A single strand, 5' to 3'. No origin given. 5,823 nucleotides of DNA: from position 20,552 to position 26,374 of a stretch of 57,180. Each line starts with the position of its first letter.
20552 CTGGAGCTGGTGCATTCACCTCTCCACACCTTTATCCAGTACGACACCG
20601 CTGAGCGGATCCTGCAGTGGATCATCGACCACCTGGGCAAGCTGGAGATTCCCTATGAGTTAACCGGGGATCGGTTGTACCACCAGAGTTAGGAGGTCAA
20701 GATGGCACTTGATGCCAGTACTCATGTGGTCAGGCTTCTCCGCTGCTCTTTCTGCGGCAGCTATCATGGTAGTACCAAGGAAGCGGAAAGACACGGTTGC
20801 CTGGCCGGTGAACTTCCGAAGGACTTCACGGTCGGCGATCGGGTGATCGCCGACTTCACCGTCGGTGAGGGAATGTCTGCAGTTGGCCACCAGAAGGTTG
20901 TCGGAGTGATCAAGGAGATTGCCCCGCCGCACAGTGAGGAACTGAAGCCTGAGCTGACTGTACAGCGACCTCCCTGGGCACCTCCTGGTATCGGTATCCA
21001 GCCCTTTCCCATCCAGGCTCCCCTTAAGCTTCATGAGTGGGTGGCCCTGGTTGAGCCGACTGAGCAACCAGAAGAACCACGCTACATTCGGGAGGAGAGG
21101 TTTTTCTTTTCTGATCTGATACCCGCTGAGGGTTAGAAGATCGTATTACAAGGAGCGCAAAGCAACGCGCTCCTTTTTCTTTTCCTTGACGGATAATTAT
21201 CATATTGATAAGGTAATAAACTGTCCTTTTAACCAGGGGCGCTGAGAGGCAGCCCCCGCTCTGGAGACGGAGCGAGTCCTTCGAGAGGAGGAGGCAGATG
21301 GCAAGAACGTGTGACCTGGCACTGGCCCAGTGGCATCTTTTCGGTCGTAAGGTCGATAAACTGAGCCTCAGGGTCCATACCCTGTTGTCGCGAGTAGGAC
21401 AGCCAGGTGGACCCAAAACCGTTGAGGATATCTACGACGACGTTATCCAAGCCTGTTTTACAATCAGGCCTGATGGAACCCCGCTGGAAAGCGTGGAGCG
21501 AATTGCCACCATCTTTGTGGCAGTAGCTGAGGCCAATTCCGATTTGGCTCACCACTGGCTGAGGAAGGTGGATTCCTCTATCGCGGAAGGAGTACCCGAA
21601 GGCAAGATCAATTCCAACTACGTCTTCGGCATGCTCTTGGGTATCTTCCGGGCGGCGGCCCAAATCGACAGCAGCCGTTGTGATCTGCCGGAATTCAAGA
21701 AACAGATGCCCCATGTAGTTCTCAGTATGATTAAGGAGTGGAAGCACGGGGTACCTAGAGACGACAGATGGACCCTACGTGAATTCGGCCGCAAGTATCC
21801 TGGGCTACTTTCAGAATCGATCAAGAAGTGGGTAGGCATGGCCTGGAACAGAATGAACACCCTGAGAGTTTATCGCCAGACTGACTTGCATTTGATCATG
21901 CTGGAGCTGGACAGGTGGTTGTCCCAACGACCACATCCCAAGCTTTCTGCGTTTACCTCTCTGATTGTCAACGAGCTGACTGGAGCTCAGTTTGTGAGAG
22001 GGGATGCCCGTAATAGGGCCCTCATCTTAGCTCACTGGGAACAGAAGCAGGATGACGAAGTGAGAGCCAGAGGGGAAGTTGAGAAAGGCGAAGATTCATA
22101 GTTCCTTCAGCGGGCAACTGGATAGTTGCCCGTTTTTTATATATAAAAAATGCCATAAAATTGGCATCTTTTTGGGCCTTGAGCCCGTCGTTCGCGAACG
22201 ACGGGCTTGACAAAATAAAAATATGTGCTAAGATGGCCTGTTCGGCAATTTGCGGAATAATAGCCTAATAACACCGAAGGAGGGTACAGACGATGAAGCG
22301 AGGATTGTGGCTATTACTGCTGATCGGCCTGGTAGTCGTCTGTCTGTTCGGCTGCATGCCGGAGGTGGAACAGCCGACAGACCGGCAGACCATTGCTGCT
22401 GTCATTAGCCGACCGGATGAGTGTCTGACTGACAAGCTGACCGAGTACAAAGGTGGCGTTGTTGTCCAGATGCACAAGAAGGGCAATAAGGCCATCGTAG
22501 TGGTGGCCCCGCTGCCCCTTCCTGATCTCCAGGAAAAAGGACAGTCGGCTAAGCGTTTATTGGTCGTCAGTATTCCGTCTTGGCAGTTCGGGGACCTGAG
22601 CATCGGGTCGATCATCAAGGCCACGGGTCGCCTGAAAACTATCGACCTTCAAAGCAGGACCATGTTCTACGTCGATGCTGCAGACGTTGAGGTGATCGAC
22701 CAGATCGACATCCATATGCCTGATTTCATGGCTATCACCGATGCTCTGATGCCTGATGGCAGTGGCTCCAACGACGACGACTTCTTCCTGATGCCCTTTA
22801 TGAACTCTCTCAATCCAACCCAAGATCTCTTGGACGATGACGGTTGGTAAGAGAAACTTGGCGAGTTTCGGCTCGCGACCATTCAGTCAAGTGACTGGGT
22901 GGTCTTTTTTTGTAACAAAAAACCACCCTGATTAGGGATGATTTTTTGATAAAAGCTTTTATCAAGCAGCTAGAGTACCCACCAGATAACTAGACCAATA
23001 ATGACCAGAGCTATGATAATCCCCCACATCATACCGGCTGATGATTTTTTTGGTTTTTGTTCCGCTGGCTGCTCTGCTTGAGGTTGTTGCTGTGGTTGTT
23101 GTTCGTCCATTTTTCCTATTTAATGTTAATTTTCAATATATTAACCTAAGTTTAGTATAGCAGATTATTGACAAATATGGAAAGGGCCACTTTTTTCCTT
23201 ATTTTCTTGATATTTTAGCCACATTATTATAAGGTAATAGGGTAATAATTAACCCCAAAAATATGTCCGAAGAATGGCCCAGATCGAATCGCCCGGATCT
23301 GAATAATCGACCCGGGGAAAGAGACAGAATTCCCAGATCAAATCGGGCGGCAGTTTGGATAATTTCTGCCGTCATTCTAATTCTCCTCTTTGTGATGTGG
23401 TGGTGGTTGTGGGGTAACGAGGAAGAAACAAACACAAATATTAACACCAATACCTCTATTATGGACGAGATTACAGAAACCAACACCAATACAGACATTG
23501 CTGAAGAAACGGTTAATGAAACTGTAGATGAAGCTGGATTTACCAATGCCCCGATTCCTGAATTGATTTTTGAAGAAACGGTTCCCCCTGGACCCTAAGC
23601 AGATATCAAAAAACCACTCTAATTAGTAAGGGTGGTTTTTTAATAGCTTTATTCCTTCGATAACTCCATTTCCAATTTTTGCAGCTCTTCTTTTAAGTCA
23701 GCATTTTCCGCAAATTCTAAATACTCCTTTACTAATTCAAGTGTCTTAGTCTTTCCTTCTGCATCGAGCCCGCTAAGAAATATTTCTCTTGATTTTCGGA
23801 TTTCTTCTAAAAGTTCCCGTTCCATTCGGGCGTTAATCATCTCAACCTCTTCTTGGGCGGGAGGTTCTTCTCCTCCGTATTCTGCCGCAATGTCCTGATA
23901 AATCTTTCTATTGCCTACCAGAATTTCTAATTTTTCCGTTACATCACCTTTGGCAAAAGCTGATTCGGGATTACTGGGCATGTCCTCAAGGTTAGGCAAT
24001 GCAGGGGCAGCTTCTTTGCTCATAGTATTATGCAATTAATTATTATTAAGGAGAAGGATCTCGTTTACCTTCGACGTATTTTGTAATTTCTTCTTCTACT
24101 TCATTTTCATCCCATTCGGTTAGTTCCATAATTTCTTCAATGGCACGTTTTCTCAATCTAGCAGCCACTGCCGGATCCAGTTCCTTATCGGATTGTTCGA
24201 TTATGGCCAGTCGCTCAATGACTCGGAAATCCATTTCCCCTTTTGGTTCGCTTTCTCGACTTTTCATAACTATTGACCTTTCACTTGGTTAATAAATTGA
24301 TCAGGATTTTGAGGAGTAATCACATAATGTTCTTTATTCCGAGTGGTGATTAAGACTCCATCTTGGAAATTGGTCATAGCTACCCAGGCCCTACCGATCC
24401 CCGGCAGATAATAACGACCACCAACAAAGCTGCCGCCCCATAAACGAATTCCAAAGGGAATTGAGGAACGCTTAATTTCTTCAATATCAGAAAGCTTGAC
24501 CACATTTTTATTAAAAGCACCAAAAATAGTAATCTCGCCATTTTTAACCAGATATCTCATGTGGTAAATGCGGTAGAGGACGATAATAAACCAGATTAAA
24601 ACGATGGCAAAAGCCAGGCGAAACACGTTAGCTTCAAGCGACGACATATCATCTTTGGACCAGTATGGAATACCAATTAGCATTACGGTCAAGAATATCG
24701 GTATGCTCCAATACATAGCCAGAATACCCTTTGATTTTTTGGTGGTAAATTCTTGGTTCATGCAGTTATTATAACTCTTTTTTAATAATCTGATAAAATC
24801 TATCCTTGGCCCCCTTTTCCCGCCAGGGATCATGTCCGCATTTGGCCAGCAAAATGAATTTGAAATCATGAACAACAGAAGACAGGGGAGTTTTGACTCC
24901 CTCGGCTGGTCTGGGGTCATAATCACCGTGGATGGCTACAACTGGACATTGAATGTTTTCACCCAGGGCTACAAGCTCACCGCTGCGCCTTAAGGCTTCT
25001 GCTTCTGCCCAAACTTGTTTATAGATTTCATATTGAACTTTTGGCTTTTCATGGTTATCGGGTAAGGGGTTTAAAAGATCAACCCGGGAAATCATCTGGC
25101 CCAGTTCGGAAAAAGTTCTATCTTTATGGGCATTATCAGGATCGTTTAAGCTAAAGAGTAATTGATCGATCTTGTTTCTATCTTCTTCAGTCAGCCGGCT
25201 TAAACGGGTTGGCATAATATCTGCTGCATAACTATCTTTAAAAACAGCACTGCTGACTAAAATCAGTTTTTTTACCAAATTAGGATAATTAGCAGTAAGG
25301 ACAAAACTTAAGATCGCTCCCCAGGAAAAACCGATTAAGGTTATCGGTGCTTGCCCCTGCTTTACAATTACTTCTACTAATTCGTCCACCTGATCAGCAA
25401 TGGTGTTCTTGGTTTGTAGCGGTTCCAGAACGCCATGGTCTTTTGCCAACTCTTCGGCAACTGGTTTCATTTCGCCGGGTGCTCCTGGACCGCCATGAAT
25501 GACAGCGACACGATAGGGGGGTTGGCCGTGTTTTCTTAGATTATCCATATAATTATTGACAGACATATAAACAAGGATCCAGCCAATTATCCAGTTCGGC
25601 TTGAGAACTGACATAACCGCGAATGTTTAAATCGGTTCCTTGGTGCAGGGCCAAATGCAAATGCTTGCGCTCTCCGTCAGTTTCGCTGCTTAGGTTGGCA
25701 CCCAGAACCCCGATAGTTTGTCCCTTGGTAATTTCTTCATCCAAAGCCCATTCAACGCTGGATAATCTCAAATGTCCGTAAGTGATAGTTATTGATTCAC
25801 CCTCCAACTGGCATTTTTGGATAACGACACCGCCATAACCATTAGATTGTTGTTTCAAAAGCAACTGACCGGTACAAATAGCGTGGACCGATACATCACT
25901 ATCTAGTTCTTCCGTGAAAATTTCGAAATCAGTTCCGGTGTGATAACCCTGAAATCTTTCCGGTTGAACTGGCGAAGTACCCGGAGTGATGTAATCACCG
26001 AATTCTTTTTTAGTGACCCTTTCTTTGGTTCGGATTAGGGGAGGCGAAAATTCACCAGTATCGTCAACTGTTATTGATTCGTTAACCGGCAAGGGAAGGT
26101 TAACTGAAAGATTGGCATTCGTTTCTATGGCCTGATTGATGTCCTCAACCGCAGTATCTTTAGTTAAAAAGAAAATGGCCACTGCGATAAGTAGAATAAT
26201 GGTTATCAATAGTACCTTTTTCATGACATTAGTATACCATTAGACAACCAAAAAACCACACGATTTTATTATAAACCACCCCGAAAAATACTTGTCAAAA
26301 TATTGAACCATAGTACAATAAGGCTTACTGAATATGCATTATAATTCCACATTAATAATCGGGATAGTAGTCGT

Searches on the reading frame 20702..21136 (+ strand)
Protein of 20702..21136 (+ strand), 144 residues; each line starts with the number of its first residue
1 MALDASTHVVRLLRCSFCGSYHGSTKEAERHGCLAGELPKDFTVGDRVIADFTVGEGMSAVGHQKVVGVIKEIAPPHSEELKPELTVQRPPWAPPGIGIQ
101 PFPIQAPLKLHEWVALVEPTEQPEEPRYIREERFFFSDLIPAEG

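Call 9: search_protein_families(library=pfam, proteins=[window:20702-21136:+])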
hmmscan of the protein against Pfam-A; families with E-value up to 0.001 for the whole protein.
window:20702-21136:+ (144 aa): 0 families

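Call 31: search_protein_families(library=ncbifam, proteins=[window:20702-21136:+], max_evalue=0.01)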
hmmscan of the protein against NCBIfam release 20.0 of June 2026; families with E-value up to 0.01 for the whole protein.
window:20702-21136:+ (144 aa): 0 families

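Call 92: search_protein_families(library=padloc, proteins=[window:20702-21136:+], max_evalue=0.01)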
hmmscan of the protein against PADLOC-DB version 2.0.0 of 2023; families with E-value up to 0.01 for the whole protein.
window:20702-21136:+ (144 aa): 0 families

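Call 93: search_protein_families(library=pfam, proteins=[window:20702-21136:+], max_evalue=1)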
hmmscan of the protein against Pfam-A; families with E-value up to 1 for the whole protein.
window:20702-21136:+ (144 aa): 1 family
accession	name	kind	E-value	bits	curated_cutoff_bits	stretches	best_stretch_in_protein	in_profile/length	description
PF18552.7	PheRS_DBD1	-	0.13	12.5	26.2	1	61-73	30-42/59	PheRS DNA binding domain 1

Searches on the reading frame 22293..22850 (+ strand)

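Call 9: search_protein_families(library=pfam, proteins=[window:22293-22850:+])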
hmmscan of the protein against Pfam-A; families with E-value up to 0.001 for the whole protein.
window:22293-22850:+ (185 aa): 0 families

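Call 92: search_protein_families(library=padloc, proteins=[window:22293-22850:+], max_evalue=0.01)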
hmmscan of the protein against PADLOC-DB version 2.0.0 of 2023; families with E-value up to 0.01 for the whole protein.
window:22293-22850:+ (185 aa): 0 families

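Call 93: search_protein_families(library=pfam, proteins=[window:22293-22850:+], max_evalue=1)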
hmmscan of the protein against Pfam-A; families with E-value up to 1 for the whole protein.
window:22293-22850:+ (185 aa): 3 families
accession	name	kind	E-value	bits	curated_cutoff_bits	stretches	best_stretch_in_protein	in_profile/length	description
PF13567.11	DUF4131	-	0.0055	16.9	31.6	1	5-117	31-133/165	Domain of unknown function (DUF4131)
PF19007.6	DUF5736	-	0.044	13.4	27.4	1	80-127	152-198/240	Domain of unknown function (DUF5736)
PF10099.14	RskA_C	-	0.073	13.8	29.4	1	24-78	26-73/135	Anti-sigma-K factor rskA, C-terminal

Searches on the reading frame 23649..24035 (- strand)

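Call 81: search_protein_families(library=pfam, proteins=[window:23649-24035:-], max_evalue=0.01)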
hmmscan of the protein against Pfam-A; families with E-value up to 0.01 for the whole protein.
window:23649-24035:- (128 aa): 1 family
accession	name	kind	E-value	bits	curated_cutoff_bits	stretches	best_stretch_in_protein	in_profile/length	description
PF14767.12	RPA_interact_M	-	0.0044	18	25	1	47-81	32-66/94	Replication protein A interacting middle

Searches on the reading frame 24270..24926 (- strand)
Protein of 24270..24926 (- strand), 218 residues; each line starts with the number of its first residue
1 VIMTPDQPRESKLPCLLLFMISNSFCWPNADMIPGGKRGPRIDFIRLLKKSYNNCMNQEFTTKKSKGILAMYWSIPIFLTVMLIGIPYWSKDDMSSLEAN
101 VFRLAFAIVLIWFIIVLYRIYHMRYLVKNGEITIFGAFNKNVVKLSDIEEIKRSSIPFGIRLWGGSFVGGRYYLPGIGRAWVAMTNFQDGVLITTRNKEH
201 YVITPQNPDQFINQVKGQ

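Call 81: search_protein_families(library=pfam, proteins=[window:24270-24926:-], max_evalue=0.01)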
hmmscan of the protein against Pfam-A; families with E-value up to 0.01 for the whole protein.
window:24270-24926:- (218 aa): 2 families
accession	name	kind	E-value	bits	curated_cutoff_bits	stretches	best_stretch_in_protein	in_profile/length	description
PF10882.14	bPH_5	-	6.8e-13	49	22.5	1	123-217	1-98/100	Bacterial PH domain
PF06713.17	bPH_4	-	2e-06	28.2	22.9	0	189-216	44-71/74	Bacterial PH domain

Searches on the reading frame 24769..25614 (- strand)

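Call 81: search_protein_families(library=pfam, proteins=[window:24769-25614:-], max_evalue=0.01)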
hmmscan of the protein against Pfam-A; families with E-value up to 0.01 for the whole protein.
window:24769-25614:- (281 aa): 8 families
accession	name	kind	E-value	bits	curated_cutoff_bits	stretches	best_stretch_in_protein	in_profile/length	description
PF00561.26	Abhydrolase_1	-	4.3e-10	40.1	25.8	1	71-235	51-212/245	alpha/beta hydrolase fold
PF12146.15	Hydrolase_4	-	2e-07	31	27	1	71-266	57-237/239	Serine aminopeptidase, S33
PF12697.13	Abhydrolase_6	-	1.9e-06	29.1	26.3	1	72-266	48-209/217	Alpha/beta hydrolase family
PF03959.19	FSH1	-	0.0021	18.2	21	0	71-120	84-140/211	Serine hydrolase (FSH1)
PF06821.19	Ser_hydrolase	-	0.0033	17.8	22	1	67-159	34-127/172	Serine hydrolase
PF00975.26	Thioesterase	-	0.0035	18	26.4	1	60-109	39-86/226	Thioesterase domain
PF02129.25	Peptidase_S15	-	0.0037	17.4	23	1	91-233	97-233/262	X-Pro dipeptidyl-peptidase (S15 family)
PF02230.22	Abhydrolase_2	-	0.0049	17.2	23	0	71-125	85-141/217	Phospholipase/Carboxylesterase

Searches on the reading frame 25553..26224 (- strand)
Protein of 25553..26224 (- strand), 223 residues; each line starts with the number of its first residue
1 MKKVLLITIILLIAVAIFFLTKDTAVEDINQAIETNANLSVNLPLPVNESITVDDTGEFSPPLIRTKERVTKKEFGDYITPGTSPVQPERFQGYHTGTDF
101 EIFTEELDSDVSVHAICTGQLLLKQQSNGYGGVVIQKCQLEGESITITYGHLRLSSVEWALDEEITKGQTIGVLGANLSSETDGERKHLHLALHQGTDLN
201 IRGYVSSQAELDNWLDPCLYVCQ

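Call 81: search_protein_families(library=pfam, proteins=[window:25553-26224:-], max_evalue=0.01)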
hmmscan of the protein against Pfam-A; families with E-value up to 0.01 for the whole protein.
window:25553-26224:- (223 aa): 1 family
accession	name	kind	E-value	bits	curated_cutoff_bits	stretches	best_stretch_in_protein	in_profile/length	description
PF01551.29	Peptidase_M23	-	8.1e-10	39.2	28.7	1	94-196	2-90/96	Peptidase family M23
